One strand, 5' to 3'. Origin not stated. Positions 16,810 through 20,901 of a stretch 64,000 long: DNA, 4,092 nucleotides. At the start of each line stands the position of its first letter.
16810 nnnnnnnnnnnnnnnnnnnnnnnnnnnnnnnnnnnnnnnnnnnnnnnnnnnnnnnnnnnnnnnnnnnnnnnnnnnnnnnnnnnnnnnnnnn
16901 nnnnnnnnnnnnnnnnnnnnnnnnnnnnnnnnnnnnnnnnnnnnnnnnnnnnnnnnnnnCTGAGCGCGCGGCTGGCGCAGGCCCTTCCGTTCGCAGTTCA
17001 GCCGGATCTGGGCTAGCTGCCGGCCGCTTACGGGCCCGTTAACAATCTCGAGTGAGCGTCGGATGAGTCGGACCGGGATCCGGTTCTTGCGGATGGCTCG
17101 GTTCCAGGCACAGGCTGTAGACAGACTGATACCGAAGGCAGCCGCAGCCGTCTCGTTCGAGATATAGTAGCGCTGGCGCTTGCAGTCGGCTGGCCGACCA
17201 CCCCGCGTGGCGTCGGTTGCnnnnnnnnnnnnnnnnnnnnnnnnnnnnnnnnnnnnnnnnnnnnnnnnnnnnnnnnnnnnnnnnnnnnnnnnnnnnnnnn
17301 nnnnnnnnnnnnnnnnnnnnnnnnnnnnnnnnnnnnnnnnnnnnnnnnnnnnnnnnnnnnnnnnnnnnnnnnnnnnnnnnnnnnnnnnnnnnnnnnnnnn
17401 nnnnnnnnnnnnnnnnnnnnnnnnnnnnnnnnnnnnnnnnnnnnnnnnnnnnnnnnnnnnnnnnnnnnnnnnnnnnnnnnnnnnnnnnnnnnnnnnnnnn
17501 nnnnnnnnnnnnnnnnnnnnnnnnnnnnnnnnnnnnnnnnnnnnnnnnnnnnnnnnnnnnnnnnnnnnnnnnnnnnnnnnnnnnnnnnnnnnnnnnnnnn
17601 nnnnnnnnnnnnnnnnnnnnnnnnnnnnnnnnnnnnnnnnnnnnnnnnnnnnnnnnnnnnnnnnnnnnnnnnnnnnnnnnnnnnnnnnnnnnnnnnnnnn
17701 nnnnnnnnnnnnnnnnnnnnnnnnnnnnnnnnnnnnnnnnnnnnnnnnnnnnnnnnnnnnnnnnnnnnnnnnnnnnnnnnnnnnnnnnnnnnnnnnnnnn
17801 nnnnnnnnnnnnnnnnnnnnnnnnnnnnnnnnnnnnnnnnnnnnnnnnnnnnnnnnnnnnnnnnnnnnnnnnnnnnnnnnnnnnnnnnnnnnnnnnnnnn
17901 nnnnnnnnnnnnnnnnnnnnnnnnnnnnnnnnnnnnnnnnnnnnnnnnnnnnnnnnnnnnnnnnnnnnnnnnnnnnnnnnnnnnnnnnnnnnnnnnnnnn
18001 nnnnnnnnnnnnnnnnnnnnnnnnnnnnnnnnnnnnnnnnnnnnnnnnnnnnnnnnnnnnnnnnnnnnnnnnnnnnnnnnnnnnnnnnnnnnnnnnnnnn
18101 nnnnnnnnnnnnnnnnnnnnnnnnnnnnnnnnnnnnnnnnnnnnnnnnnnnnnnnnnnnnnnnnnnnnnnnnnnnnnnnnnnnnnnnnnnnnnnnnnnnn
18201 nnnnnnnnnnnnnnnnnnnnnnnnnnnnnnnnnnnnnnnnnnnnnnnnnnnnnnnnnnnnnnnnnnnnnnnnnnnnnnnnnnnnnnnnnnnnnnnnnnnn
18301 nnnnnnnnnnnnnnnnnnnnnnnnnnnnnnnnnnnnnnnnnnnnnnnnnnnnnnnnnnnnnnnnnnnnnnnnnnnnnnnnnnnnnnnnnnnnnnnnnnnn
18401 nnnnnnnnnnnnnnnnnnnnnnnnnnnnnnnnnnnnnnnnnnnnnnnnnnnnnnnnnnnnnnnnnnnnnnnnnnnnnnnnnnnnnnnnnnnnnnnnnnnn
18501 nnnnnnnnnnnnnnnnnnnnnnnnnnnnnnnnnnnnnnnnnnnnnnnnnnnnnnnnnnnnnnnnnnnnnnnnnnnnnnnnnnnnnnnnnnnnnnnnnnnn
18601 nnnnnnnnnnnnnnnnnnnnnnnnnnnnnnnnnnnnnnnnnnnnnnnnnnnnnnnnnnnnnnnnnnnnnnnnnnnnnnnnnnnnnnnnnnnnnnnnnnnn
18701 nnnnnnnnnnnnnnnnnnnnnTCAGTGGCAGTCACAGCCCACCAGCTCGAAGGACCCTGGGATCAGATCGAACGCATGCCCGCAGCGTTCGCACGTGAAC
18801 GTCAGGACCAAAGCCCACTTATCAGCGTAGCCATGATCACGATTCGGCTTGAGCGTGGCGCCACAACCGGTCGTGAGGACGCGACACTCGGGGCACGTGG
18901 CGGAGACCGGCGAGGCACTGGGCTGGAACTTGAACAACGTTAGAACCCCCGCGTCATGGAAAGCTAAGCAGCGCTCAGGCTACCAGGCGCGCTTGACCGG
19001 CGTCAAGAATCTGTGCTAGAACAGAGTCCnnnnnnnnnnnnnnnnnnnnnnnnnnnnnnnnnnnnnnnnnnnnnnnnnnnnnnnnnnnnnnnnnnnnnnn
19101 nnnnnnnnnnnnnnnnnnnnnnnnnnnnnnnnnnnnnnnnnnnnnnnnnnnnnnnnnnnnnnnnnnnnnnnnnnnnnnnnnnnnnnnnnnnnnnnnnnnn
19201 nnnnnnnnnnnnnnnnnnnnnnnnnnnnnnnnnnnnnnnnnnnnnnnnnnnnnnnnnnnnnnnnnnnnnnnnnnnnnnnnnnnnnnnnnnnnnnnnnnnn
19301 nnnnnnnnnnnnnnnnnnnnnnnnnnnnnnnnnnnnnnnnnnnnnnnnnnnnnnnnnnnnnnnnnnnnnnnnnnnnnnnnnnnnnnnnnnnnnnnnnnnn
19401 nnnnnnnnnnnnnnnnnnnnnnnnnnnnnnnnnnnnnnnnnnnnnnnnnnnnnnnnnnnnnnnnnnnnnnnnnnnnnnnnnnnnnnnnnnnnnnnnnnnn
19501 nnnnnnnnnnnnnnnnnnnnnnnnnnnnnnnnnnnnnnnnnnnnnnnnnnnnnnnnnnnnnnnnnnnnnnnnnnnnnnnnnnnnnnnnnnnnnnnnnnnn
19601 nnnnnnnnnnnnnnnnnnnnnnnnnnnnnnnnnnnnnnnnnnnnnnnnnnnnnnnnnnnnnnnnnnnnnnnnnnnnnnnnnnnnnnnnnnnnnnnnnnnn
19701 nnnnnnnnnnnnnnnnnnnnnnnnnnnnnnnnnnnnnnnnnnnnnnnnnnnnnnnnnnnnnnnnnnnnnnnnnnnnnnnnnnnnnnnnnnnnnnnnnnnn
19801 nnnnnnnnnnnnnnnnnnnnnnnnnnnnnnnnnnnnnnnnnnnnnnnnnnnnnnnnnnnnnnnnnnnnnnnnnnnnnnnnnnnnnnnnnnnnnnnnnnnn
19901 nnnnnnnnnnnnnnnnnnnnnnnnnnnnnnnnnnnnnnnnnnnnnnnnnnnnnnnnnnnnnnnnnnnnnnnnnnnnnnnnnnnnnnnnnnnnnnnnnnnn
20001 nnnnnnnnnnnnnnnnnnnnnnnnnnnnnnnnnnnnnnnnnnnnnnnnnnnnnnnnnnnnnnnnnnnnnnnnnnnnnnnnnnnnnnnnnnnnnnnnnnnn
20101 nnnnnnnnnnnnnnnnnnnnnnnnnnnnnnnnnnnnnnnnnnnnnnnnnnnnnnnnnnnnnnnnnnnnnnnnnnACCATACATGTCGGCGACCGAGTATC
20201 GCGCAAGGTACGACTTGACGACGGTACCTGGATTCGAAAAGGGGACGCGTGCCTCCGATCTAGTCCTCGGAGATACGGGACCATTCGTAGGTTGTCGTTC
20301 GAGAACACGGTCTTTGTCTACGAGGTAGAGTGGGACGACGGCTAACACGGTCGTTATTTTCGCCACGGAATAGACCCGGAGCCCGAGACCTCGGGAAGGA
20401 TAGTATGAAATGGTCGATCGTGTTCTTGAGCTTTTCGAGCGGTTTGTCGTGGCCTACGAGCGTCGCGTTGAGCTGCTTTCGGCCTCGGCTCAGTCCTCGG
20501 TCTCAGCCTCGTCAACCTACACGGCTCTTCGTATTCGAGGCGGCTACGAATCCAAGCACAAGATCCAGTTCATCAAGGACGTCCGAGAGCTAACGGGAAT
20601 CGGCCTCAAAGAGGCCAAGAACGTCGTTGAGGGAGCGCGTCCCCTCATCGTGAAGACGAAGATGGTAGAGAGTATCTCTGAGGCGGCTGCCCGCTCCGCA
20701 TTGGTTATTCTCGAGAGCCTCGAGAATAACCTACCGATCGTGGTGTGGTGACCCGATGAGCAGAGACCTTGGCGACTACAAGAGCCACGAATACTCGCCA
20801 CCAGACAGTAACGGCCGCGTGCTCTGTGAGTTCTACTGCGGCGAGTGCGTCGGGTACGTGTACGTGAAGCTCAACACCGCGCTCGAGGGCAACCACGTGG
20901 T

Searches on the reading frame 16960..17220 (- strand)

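Call 66: search_protein_families(library=pfam, proteins=[window:16960-17220:-], max_evalue=1)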
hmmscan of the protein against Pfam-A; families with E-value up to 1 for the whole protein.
window:16960-17220:- (87 aa): 3 families
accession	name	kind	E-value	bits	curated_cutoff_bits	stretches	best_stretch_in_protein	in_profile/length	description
PF13613.12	HTH_Tnp_4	-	0.025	14.6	27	1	17-43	17-43/53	Helix-turn-helix of DDE superfamily endonuclease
PF13384.12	HTH_23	-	0.036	14.3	24.6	1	20-41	18-39/50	Homeodomain-like domain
PF08822.17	DUF1804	-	0.18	12.1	29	1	15-46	12-46/164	Protein of unknown function (DUF1804)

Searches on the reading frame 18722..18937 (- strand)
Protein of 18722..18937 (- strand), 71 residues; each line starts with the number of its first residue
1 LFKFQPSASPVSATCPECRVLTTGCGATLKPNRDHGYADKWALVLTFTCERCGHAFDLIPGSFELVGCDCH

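Call 66: search_protein_families(library=pfam, proteins=[window:18722-18937:-], max_evalue=1)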
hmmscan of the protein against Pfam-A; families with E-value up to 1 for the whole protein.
window:18722-18937:- (71 aa): 8 families
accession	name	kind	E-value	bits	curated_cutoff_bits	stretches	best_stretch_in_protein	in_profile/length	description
PF13717.11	Zn_ribbon_4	-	0.0044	17.4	30.3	0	47-56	26-35/36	zinc-ribbon domain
PF24042.1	DUF7351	-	0.012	15.8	31.2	1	13-58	67-106/177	Domain of unknown function (DUF7351)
PF22191.2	IBR_1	-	0.014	15.7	27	0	46-56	21-31/47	IBR domain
PF09723.15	Zn_ribbon_8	-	0.019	15.4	34.4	1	47-62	6-21/41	Zinc ribbon domain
PF07282.18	Cas12f1-like_TNB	-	0.025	15.2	26.3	1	12-57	28-51/60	Cas12f1-like, TNB domain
PF04032.22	Rpr2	-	0.074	13.8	29.3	1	13-53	46-90/90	RNAse P Rpr2/Rpp21/SNM1 subunit domain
PF18439.7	zf_UBZ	-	0.14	12.3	25.6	1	46-56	2-12/32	Ubiquitin-Binding Zinc Finger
PF10571.15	UPF0547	-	0.41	11.2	29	0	14-19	2-7/26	Uncharacterised protein family UPF0547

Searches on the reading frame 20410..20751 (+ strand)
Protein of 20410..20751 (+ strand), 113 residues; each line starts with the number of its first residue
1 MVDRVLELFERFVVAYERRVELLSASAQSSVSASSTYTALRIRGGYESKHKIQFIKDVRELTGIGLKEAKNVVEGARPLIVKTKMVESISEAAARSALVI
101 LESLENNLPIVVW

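Call 103: search_protein_families(library=phrogs, proteins=[window:20410-20751:+], max_evalue=0.001)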
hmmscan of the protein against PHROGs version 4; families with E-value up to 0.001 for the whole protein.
window:20410-20751:+ (113 aa): 4 families
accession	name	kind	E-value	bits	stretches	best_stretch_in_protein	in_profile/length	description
phrog_5819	-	unknown function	3.1e-06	28.1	1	32-75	83-126/148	-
phrog_23470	-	unknown function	0.00017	22.7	1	45-75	19-49/106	-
phrog_35727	-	unknown function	0.00027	21.7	1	49-74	94-119/162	-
phrog_26927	-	unknown function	0.00063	20.6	0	48-74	11-37/94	-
